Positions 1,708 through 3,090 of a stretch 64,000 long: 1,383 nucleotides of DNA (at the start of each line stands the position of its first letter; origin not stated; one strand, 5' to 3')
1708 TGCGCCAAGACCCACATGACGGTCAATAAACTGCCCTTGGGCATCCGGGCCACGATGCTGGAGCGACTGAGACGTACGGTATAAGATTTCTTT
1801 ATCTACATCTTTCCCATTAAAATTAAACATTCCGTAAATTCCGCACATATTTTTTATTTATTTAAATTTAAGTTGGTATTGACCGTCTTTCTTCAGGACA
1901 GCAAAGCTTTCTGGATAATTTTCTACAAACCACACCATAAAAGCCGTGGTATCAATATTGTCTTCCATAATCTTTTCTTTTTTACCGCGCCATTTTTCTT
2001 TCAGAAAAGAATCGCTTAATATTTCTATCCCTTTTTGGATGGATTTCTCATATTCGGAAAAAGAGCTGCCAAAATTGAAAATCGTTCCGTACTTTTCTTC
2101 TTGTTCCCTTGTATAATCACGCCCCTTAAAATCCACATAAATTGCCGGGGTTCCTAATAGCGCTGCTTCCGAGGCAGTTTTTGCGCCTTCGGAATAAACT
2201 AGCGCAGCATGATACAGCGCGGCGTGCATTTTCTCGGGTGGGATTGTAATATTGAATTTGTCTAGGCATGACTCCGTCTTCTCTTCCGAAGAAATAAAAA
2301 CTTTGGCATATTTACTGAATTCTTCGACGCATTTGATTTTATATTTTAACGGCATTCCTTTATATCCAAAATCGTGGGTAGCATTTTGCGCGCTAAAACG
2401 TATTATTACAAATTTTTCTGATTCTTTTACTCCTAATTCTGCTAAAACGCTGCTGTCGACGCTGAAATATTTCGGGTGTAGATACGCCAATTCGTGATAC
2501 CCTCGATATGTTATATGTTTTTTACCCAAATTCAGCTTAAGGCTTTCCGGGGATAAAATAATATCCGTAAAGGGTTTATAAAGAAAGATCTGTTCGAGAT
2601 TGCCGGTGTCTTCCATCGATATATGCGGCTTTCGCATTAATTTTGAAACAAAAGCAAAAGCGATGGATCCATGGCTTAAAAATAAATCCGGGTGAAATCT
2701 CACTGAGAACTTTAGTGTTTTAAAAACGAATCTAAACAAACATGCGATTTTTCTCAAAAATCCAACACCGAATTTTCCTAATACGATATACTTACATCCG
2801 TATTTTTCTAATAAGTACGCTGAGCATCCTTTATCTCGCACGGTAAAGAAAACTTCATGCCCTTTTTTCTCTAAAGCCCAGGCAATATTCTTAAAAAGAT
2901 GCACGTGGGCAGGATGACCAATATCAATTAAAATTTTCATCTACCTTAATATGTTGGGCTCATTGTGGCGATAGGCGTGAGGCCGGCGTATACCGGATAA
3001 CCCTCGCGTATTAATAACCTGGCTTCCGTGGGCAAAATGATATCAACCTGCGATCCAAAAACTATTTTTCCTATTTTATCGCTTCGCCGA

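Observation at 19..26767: AT-rich 27-kb glycan locus with an unusual tailoring-enzyme set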

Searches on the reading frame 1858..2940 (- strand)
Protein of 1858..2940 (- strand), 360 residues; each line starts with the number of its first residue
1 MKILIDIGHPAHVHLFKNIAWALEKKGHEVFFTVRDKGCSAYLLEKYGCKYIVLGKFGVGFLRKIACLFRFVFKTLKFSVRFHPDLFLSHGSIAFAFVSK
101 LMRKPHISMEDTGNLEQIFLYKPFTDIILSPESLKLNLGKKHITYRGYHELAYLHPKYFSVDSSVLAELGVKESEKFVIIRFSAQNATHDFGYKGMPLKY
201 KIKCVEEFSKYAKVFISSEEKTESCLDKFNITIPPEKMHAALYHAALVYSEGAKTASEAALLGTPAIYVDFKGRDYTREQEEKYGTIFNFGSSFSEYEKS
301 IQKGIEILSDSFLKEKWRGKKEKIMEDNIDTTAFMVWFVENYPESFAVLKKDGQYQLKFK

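Call 4: search_protein_families(library=pfam, proteins=[window:1858-2940:-], max_evalue=0.001)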
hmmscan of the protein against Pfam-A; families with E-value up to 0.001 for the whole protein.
window:1858-2940:- (360 aa): 1 family
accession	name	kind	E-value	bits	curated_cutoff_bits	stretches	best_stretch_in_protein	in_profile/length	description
PF04007.18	DUF354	-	3.9e-21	76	22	1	1-267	1-283/349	Protein of unknown function (DUF354)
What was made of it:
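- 1858..2940 (-): DUF354 protein with a GT-B fold, either a glycosyltransferase or a 2-epimerase-like enzyme. It is the anchor gene of the conserved cassette. PF04007 76 bits (call 4).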

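Call 8: search_protein_families(library=ncbifam, proteins=[window:1858-2940:-], max_evalue=0.001)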
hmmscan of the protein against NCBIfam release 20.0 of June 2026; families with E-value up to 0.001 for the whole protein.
window:1858-2940:- (360 aa): 1 family
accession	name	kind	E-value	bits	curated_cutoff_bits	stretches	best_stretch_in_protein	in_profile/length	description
TIGR00661.1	MJ1255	subfamily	4.1e-05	23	195.9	1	76-273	86-277/321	MJ1255/VC2487 family glycosyltransferase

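Call 43: search_solved_structures(query=A3, max_evalue=1)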
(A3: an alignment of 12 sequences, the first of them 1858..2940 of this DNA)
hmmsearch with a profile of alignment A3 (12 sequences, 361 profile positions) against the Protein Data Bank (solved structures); distinct sequences matched with E-value up to 1: 3.
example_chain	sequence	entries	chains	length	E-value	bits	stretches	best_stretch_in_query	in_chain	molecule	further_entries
3ot5_A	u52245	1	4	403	0.044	16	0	237-317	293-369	UDP-N-acetylglucosamine 2-epimerase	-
2e8c_A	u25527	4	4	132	0.083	15.1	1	26-89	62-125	Hypothetical protein Aq_1549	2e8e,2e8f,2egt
1f0k_A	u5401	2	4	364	0.84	11.8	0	222-276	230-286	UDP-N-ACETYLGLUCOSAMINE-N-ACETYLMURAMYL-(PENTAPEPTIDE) PYROPHOSPHORYL-UNDECAPRENOL N-ACETY | UDP-N-acetylglucosamine--N-acetylmuramyl-(pentapeptide) pyrophospho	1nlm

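Call 61: find_homologous_proteins(query=window:1858-2940:-)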
Query window:1858-2940:- (360 aa): 6299 proteins with E <= 0.001 among 8000 candidates; the best 120 are listed.
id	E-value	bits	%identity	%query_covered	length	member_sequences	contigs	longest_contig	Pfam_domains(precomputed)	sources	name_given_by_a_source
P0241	6.0e-240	813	100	100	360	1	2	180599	PF04007.18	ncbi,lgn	ncbi:MAG: DUF354 domain-containing protein [Candidatus Omnitrophota bacterium]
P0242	9.3e-155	533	68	100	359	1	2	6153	PF04007.18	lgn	-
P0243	1.1e-153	529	65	100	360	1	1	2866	PF04007.18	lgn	-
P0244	2.4e-152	525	64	99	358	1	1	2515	PF04007.18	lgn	-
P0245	2.5e-151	522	64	100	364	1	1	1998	PF04007.18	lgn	-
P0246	2.5e-148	512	65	100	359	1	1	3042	PF04007.18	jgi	jgi:hypothetical protein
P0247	7.0e-148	510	63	100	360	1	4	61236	PF04007.18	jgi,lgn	-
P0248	1.8e-147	509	65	100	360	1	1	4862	PF04007.18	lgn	-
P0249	9.8e-145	500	64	100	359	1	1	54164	PF04007.18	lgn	-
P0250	4.6e-138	478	59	100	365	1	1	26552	PF04007.18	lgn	-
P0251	5.7e-138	478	61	100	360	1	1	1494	PF04007.18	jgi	jgi:predicted glycosyltransferase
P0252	2.1e-133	463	57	100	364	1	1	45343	PF04007.18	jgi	-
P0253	1.5e-130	453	56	100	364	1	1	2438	PF04007.18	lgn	-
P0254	2.2e-128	446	58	100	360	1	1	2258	PF04007.18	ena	-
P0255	1.8e-126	440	55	100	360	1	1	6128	PF04007.18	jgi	jgi:hypothetical protein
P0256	2.1e-126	440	55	99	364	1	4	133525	PF04007.18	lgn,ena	-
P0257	4.5e-124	432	54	100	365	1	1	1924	PF04007.18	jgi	jgi:hypothetical protein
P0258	8.9e-124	431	53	100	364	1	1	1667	PF04007.18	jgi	jgi:predicted glycosyltransferase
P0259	5.2e-122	425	54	100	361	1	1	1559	PF04007.18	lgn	-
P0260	5.0e-121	422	54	100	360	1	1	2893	PF04007.18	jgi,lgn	jgi:predicted glycosyltransferase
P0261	1.3e-119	417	52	100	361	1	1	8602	PF04007.18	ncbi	-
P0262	3.6e-118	413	53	100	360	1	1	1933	PF04007.18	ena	-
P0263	1.1e-117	411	54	100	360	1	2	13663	PF04007.18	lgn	-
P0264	3.9e-117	409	56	100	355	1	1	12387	PF04007.18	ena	-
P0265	6.8e-117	408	52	99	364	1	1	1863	PF04007.18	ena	-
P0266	3.1e-116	406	53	100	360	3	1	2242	PF04007.18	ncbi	-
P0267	5.5e-116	405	53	98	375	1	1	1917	PF04007.18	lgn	-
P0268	9.3e-116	405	53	100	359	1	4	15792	PF04007.18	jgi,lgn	jgi:predicted glycosyltransferase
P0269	3.5e-115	403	52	100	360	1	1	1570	PF04007.18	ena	-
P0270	7.0e-115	402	53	100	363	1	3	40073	PF04007.18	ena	-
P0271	1.0e-114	401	54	100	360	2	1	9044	PF04007.18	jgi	jgi:predicted glycosyltransferase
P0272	2.8e-114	400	53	100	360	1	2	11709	PF04007.18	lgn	-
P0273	5.0e-114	399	53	100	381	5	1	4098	PF04007.18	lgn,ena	-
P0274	7.3e-114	398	52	100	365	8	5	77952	PF04007.18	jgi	-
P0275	9.8e-114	398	53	100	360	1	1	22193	PF04007.18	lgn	-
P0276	4.9e-113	396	52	100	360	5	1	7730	PF04007.18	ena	-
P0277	7.9e-113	395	52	100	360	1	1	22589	PF04007.18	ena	-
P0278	8.4e-113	395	50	100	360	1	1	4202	PF04007.18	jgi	jgi:predicted glycosyltransferase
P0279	9.8e-113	395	51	100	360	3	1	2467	PF04007.18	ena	-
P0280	1.0e-112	395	51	100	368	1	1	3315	PF04007.18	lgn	-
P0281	1.1e-112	395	53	100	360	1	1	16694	PF04007.18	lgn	-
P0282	1.3e-112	394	50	99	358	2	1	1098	PF04007.18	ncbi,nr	ncbi:MAG: DUF354 domain-containing protein [Candidatus Heimdallarchaeota archaeon]|nr:DUF354 domain-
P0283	1.3e-112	394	52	100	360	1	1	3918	PF04007.18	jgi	jgi:uncharacterized protein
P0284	1.3e-112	394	51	100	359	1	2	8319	PF04007.18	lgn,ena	-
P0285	1.4e-112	394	54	95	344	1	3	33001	PF04007.18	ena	-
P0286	1.6e-112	394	51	100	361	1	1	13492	PF04007.18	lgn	-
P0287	2.4e-112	393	48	100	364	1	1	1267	PF04007.18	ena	-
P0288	2.6e-112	393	52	100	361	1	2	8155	PF04007.18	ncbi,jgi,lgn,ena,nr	ncbi:MAG: DUF354 domain-containing protein [Desulfobacteraceae bacterium]|nr:DUF354 domain-containin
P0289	3.2e-112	393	52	100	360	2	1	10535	PF04007.18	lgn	-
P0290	6.4e-112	392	50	100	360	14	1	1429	PF04007.18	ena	-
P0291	1.0e-111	391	53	100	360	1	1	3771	PF04007.18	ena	-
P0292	1.2e-111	391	52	100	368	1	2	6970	PF04007.18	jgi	jgi:predicted glycosyltransferase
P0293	1.2e-111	391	53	98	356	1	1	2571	PF04007.18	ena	-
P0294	1.5e-111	391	52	100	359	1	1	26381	PF04007.18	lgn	-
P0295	1.5e-111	391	50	100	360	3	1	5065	PF04007.18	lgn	-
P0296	2.0e-111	390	51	100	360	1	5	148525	PF04007.18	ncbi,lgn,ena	-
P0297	2.1e-111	390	52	98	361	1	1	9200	PF04007.18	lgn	-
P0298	2.3e-111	390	51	100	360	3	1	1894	PF04007.18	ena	-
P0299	3.4e-111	390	52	100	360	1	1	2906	PF04007.18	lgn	-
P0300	3.7e-111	390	50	99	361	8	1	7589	PF04007.18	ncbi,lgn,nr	ncbi:MAG TPA: DUF354 domain-containing protein [Candidatus Deferrimicrobium sp.]|nr:DUF354 domain-co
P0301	7.7e-111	389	53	98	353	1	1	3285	PF04007.18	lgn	-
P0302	1.2e-110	388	50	100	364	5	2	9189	PF04007.18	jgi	jgi:predicted glycosyltransferase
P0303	1.3e-110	388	52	100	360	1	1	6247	PF04007.18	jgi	-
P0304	1.3e-110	388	50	100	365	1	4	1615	PF04007.18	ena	-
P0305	5.5e-110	386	51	100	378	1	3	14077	PF04007.18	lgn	-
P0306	6.2e-110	386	51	100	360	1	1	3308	PF04007.18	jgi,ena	-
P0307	6.7e-110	385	53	100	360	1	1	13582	PF04007.18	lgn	-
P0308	7.3e-110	385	51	100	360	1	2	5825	PF04007.18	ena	-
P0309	8.4e-110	385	51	100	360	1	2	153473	PF04007.18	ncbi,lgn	ncbi:MAG: DUF354 domain-containing protein [Bacteroidota bacterium]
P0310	9.7e-110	385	51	100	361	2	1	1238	PF04007.18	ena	-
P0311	1.2e-109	385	52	100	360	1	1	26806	PF04007.18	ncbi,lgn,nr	ncbi:MAG: DUF354 domain-containing protein [Candidatus Omnitrophota bacterium]|nr:DUF354 domain-cont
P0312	1.2e-109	385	50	100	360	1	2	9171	PF04007.18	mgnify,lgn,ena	mgnify:CR=1 FL=1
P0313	1.8e-109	384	51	100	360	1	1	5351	PF04007.18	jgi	jgi:uncharacterized protein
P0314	1.9e-109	384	51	100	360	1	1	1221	PF04007.18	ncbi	-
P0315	2.5e-109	384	51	100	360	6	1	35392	PF04007.18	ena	-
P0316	3.7e-109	383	53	100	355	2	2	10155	PF04007.18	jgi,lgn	-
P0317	5.2e-109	382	47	100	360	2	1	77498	PF04007.18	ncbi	-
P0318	6.1e-109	382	48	100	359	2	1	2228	PF04007.18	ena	-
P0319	6.9e-109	382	49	100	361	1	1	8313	PF04007.18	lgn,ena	-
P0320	8.2e-109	382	51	100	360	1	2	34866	PF04007.18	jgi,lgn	-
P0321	8.3e-109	382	50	100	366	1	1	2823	PF04007.18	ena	-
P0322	8.4e-109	382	52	96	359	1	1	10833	PF04007.18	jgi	jgi:predicted glycosyltransferase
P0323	1.3e-108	381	50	100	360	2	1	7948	PF04007.18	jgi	jgi:predicted glycosyltransferase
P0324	1.6e-108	381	50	100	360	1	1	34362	PF04007.18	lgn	-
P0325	1.8e-108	381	50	100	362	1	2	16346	PF04007.18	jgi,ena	-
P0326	1.9e-108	381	51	100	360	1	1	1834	PF04007.18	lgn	-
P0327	2.1e-108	380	49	100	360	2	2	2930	PF04007.18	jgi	jgi:predicted glycosyltransferase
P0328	2.3e-108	380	49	100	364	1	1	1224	PF04007.18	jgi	jgi:predicted glycosyltransferase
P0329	3.1e-108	380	50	100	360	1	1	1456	PF04007.18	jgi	jgi:uncharacterized protein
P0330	3.3e-108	380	50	100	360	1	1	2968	PF04007.18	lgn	-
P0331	3.7e-108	380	51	100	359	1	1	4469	PF04007.18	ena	-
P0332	4.2e-108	379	50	100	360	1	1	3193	PF04007.18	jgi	jgi:uncharacterized protein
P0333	4.5e-108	379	50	100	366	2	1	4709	PF04007.18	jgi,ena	-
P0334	4.7e-108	379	48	100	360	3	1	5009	PF04007.18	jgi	-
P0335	5.8e-108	379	50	100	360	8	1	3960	PF04007.18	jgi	jgi:predicted glycosyltransferase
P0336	7.1e-108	379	49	100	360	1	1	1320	PF04007.18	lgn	-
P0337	7.6e-108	379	50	100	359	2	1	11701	PF04007.18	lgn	-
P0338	1.0e-107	378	51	96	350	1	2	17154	PF04007.18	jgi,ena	-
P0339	1.1e-107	378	50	100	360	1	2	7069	PF04007.18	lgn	-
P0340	1.1e-107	378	52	100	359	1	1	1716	PF04007.18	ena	-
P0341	1.2e-107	378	52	100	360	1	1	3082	PF04007.18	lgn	-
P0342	1.3e-107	378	49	100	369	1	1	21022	PF04007.18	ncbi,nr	ncbi:MAG: DUF354 domain-containing protein [Bacteroidales bacterium]|nr:DUF354 domain-containing pro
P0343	1.4e-107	378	51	100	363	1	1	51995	PF04007.18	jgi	jgi:uncharacterized protein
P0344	1.5e-107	378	50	100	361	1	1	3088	PF04007.18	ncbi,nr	ncbi:MAG: DUF354 domain-containing protein [Actinomycetota bacterium]|nr:DUF354 domain-containing pr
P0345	1.6e-107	378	50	100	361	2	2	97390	PF04007.18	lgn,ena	-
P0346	2.0e-107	377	50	100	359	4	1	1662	PF04007.18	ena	-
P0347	2.1e-107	377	48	100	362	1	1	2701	PF04007.18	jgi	jgi:uncharacterized protein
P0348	2.5e-107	377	51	100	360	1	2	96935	PF04007.18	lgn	-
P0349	2.5e-107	377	48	100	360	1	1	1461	PF04007.18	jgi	jgi:uncharacterized protein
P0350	2.6e-107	377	50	100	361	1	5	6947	PF04007.18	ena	-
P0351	3.1e-107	377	52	96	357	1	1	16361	PF04007.18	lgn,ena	-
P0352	3.4e-107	377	50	100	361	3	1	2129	PF04007.18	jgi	-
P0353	3.9e-107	376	50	100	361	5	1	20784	PF04007.18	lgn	-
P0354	4.0e-107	376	51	100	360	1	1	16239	PF04007.18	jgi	jgi:uncharacterized protein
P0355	4.3e-107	376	52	96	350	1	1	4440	PF04007.18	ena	-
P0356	4.4e-107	376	51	98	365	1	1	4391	PF04007.18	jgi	jgi:uncharacterized protein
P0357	5.2e-107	376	51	100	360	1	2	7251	PF04007.18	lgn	-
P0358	5.4e-107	376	50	100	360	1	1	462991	PF04007.18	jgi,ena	-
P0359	5.5e-107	376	50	100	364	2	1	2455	PF04007.18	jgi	-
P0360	5.7e-107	376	49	98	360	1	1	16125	PF04007.18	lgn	-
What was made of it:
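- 1858..2940 (-): More than 6299 homologues (call 61).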

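Call 62: find_encoding_contigs(protein=P0358, flank=9000, max_places=1)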
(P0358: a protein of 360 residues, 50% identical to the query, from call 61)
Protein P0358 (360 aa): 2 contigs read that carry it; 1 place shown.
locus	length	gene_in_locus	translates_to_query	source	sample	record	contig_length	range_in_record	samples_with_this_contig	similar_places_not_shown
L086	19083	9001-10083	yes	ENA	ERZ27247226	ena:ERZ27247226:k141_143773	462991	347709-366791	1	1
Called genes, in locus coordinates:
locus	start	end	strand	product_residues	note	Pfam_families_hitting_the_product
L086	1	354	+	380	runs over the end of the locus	PF02350:Epimerase_2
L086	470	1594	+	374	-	PF00534:Glycos_transf_1, PF13692:Glyco_trans_1_4, PF13524:Glyco_trans_1_2 (weak)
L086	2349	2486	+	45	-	-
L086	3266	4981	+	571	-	-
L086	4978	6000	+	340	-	PF08443:RimK (faint)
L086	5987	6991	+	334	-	PF13477:Glyco_trans_4_2, PF13439:Glyco_transf_4, PF13579:Glyco_trans_4_4 (weak), PF13692:Glyco_trans_1_4, PF00534:Glycos_transf_1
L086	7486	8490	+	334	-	PF13480:Acetyltransf_6, PF02388:FemAB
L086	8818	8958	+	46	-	-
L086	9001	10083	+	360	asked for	PF04007:DUF354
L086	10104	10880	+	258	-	-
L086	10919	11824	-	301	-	PF00483:NTP_transferase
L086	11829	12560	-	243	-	-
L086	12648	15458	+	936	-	PF02837:Glyco_hydro_2_N, PF22666:Glyco_hydro_2_N2 (weak), PF00703:Glyco_hydro_2, PF02836:Glyco_hydro_2_C, PF16353:LacZ_4 (faint)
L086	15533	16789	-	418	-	PF00171:Aldedh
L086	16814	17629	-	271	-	PF00696:AA_kinase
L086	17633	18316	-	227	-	PF00696:AA_kinase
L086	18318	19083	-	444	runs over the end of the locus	PF00206:Lyase_1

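Call 63: find_encoding_contigs(protein=P0296, flank=9000, max_places=1)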
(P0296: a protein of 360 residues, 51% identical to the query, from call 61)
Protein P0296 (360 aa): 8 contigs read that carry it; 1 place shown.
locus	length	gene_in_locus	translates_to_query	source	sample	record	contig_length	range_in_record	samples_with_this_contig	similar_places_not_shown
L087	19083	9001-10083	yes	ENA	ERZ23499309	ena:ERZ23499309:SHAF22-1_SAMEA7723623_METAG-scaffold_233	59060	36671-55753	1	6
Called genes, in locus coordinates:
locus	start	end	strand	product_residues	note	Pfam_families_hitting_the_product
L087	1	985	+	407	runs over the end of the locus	PF13439:Glyco_transf_4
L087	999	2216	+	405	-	-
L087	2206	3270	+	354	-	PF09587:PGA_cap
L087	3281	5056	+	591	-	-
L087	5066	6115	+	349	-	PF01071:GARS_A (weak)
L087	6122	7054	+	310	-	PF13439:Glyco_transf_4, PF13477:Glyco_trans_4_2, PF00534:Glycos_transf_1, PF13692:Glyco_trans_1_4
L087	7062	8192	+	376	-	PF02786:CPSase_L_D2, PF15632:ATPgrasp_Ter (weak)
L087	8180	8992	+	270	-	PF02666:PS_Dcarbxylase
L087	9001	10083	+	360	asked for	PF04007:DUF354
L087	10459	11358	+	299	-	-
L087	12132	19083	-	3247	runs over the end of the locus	PF21722:Gly_rich_2, PF19081:Ig_7 (weak)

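Call 68: find_related_loci(query=A6, collection=metagenome_contigs, flank=6000)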
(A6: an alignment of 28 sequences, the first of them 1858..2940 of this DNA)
Query A6 (360 aa) in metagenome_contigs; peptide patterns used: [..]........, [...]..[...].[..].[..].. (x = any residue, [..] = any of these).
600 stretches matched a pattern (row limit reached: there are more); 595 encode a relative of the query (tblastn E <= 1e-3); the best 80 are kept; 80 distinct loci.
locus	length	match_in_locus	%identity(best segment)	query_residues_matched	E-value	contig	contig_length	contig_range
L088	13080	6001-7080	63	1-360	6e-151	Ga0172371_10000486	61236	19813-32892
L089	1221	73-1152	51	1-360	4e-126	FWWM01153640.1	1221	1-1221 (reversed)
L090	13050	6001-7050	50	1-350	2e-114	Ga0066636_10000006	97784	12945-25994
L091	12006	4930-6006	49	1-359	9e-113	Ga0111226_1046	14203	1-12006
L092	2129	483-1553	50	1-356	3e-118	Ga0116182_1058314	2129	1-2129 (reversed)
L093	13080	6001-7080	45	1-360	2e-110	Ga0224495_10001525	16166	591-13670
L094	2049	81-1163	49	1-360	3e-116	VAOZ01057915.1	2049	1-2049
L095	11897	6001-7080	48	1-360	2e-108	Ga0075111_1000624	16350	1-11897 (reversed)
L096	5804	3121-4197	47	1-360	4e-104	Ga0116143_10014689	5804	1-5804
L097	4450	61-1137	47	1-359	6e-104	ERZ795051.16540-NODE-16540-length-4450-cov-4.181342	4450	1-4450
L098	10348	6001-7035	50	1-345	2e-102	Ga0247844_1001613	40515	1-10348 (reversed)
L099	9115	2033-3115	48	1-360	8e-102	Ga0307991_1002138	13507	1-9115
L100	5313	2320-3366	49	1-350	2e-101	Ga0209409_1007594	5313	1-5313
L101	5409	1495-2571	47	1-360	1e-101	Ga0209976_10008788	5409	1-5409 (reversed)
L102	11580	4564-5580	46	1-339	3e-101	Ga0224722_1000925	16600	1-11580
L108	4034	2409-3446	46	1-345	1e-99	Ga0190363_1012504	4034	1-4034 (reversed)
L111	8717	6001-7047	47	1-350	5e-98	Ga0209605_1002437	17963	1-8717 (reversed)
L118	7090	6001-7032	47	1-345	6e-96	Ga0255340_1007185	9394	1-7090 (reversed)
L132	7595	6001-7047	45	2-350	1e-92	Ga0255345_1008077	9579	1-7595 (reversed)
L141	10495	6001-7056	42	1-351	2e-91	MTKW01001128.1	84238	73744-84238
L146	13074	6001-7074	45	1-360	1e-89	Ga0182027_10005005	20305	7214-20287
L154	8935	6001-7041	46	1-346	2e-87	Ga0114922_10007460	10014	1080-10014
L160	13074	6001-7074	41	1-359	1e-85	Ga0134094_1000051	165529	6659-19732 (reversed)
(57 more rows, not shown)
